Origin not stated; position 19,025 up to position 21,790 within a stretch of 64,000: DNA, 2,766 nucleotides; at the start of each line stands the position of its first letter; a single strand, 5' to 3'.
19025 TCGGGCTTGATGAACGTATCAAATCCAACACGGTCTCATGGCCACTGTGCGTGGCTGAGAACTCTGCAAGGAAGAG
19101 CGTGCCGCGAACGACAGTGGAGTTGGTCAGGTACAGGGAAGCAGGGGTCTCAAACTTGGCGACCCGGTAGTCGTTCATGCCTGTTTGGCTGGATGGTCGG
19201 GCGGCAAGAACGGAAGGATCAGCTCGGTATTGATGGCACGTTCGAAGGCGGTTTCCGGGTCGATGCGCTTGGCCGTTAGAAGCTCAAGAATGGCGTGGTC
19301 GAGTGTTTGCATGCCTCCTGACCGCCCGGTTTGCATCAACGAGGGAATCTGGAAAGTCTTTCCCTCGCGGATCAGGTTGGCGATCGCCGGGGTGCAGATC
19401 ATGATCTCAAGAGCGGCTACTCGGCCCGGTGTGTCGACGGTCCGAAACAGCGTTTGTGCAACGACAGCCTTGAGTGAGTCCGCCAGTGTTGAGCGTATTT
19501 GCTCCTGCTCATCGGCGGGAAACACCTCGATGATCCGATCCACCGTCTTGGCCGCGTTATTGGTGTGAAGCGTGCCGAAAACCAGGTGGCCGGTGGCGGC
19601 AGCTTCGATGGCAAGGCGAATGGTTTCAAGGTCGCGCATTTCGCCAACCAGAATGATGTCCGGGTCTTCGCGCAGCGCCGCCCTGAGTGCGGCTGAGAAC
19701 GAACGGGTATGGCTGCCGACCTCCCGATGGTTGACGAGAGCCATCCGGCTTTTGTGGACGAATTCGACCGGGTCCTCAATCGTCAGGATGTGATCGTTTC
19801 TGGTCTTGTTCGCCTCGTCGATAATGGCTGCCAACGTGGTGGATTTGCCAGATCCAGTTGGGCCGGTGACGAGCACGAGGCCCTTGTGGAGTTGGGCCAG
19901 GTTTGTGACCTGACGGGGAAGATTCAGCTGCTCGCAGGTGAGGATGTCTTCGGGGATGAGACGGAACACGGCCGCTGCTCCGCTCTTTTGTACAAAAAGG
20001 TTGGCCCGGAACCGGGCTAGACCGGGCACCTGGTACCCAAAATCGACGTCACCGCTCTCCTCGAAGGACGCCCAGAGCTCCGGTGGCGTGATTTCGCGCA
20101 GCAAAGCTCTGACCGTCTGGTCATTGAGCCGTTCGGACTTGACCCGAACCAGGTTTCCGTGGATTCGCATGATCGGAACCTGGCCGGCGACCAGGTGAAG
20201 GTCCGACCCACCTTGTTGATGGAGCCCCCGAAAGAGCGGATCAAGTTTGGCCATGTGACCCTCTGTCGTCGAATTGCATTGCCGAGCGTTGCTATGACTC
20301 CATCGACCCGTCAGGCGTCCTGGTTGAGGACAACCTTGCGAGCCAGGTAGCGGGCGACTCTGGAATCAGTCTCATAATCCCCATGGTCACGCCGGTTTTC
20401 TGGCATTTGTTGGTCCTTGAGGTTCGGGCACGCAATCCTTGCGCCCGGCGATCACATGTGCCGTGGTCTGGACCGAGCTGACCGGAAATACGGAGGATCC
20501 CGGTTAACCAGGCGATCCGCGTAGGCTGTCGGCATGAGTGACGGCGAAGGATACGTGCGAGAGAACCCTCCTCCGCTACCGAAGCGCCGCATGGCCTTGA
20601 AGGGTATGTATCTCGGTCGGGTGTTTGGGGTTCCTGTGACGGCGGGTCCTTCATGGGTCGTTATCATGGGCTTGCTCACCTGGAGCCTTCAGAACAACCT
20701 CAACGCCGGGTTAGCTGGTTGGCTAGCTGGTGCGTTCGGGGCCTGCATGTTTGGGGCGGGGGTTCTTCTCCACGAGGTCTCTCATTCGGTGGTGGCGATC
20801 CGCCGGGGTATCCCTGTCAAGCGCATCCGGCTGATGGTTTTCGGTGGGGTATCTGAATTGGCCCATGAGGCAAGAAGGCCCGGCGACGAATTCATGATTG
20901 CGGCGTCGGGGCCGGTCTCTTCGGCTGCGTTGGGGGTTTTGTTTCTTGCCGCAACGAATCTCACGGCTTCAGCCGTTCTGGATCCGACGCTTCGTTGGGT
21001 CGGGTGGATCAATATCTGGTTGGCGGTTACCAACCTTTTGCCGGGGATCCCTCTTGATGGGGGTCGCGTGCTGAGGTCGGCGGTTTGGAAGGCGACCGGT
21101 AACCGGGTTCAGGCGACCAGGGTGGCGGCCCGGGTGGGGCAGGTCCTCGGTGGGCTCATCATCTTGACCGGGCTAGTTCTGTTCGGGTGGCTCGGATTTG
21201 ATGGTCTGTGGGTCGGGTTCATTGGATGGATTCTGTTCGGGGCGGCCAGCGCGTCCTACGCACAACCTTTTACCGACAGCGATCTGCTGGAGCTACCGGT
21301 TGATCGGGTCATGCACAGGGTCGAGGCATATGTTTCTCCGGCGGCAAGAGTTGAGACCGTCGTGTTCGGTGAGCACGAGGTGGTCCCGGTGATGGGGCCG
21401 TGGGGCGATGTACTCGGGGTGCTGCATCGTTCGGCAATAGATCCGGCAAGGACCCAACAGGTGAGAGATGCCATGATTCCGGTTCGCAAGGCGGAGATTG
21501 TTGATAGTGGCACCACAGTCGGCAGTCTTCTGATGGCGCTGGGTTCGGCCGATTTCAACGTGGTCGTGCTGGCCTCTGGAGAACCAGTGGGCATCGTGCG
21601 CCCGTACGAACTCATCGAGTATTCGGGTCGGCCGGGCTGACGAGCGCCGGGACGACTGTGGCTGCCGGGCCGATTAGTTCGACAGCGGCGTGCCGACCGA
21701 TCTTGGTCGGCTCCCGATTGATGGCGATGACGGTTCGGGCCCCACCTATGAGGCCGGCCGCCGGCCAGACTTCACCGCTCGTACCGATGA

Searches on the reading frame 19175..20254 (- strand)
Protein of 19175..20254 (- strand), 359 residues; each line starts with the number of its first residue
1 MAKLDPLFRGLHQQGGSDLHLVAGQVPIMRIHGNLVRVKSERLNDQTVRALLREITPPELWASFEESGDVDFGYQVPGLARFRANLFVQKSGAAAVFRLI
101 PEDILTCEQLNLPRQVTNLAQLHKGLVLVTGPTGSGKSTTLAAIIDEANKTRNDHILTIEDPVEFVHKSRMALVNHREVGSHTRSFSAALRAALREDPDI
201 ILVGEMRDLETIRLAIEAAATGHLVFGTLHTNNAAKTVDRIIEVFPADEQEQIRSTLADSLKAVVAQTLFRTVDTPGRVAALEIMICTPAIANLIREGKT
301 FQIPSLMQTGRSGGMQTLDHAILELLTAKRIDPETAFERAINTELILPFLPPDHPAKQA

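Call 26: search_protein_families(library=ncbifam, proteins=[window:19175-20254:-], max_evalue=0.001)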
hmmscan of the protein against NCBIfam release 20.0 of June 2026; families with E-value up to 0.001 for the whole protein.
window:19175-20254:- (359 aa): 18 families
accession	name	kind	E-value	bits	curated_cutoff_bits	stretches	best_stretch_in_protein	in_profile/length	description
TIGR01420.1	pilT_fam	subfamily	6.9e-139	462.8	319.1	1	4-342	2-340/343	PilT/PilU family type 4a pilus ATPase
TIGR02525.1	plasmid_TraJ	equivalog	4.4e-46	157.5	368.3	1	12-289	20-316/372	plasmid transfer ATPase TraJ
TIGR02524.1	dot_icm_DotB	equivalog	8e-44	150.3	463.3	1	4-305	6-319/358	Dot/Icm type IV secretion system ATPase DotB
TIGR02533.1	type_II_gspE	equivalog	2.3e-43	148.6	630.25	1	115-275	234-384/486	type II secretion system ATPase GspE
TIGR02538.1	type_IV_pilB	equivalog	5.9e-43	147.3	675.65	1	122-272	314-454/564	type IV-A pilus assembly ATPase PilB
NF041000.1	ATPase_ComGA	equivalog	9.4e-41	139.6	300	1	94-270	95-265/267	competence type IV pilus ATPase ComGA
NF007755.0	PRK10436.1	equivalog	6.9e-39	133.8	617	1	82-281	171-366/465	type II secretion system protein GspE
NF053534.1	T4PilAsmATPsTfpB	equivalog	2.1e-35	122.2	850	1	115-245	327-453/584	type IV pilus assembly ATPase TfpB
TIGR02782.1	TrbB_P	equivalog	8e-19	68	304.55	1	88-265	101-276/303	P-type conjugative transfer ATPase TrbB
NF058587.1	archaellum_moto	equivalog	5.1e-18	65.1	550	1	127-242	278-394/527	archaellum flagellar ATPase motor FlaI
NF010469.0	PRK13894.1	subfamily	1.7e-16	60.5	508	1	83-265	109-290/320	conjugal transfer ATPase TrbB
TIGR02788.1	VirB11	equivalog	2.4e-16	59.7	249.95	1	118-258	138-285/308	P-type DNA transfer ATPase VirB11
TIGR03819.1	heli_sec_ATPase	hypoth_equivalog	1.3e-13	50.9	373.15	1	125-265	179-323/340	TadA family conjugal transfer-associated ATPase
NF010407.0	PRK13833.1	subfamily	8.4e-12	45.1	499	1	102-264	126-282/323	conjugal transfer protein TrbB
NF053672.1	bindosome_BasE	exception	2.7e-11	42.9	1000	1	126-247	272-394/512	bindosome assembly system ATPase subunit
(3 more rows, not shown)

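Call 27: search_protein_families(library=pfam, proteins=[window:19175-20254:-], max_evalue=0.001)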
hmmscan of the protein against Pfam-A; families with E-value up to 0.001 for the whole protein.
window:19175-20254:- (359 aa): 10 families
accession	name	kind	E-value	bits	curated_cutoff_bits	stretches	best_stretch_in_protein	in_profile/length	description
PF00437.27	T2SSE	-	2e-46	158.8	24.9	1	114-279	132-287/370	Type II/IV secretion system protein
PF13401.12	AAA_22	-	1e-05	26.3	27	1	123-165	4-45/130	AAA domain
PF00004.35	AAA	-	8.4e-05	23.5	21.2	1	127-213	1-73/131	ATPase family associated with various cellular activities (AAA)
PF13191.12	AAA_16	-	0.00011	23.2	32.6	1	125-164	25-52/167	AAA ATPase domain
PF25199.1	nSTAND_NTPase5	-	0.00011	22.5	34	1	124-164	41-81/145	Novel STAND NTPase 5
PF13476.12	AAA_23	-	0.00022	22.4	27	1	122-144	17-39/201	AAA domain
PF04851.21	ResIII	-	0.00038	20.8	22.5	1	116-236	15-141/164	Type III restriction enzyme, res subunit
PF06414.18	Zeta_toxin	-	0.00038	20.4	22.3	1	119-194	11-87/199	Zeta toxin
PF13555.12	AAA_29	-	0.00053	20.1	27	1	123-144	20-42/61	P-loop containing region of AAA domain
PF01935.23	DUF87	-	0.0006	20.4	23.2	0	127-159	26-58/220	Helicase HerA, central domain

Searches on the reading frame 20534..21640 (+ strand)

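Call 26: search_protein_families(library=ncbifam, proteins=[window:20534-21640:+], max_evalue=0.001)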
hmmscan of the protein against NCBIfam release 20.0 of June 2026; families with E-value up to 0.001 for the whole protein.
window:20534-21640:+ (368 aa): 3 families
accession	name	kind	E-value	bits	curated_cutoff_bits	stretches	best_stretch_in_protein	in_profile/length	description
NF041824.1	daptide_HExxH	equivalog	2.9e-06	26.7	300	1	64-182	158-282/379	daptide biosynthesis intramembrane metalloprotease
NF008046.0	PRK10779.1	equivalog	7.3e-05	22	477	0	142-217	369-444/450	sigma E protease regulator RseP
TIGR00054.1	TIGR00054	equivalog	0.00038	19.4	147.55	1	149-217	345-413/421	RIP metalloprotease RseP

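Call 27: search_protein_families(library=pfam, proteins=[window:20534-21640:+], max_evalue=0.001)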
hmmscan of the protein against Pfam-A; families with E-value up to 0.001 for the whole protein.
window:20534-21640:+ (368 aa): 2 families
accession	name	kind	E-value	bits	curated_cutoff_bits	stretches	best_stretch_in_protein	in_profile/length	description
PF02163.28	Peptidase_M50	-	1.1e-21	77.7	27.2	2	146-205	156-217/221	Peptidase family M50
PF13398.12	Peptidase_M50B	-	0.00018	21.7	26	1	77-172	25-119/201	Peptidase M50B-like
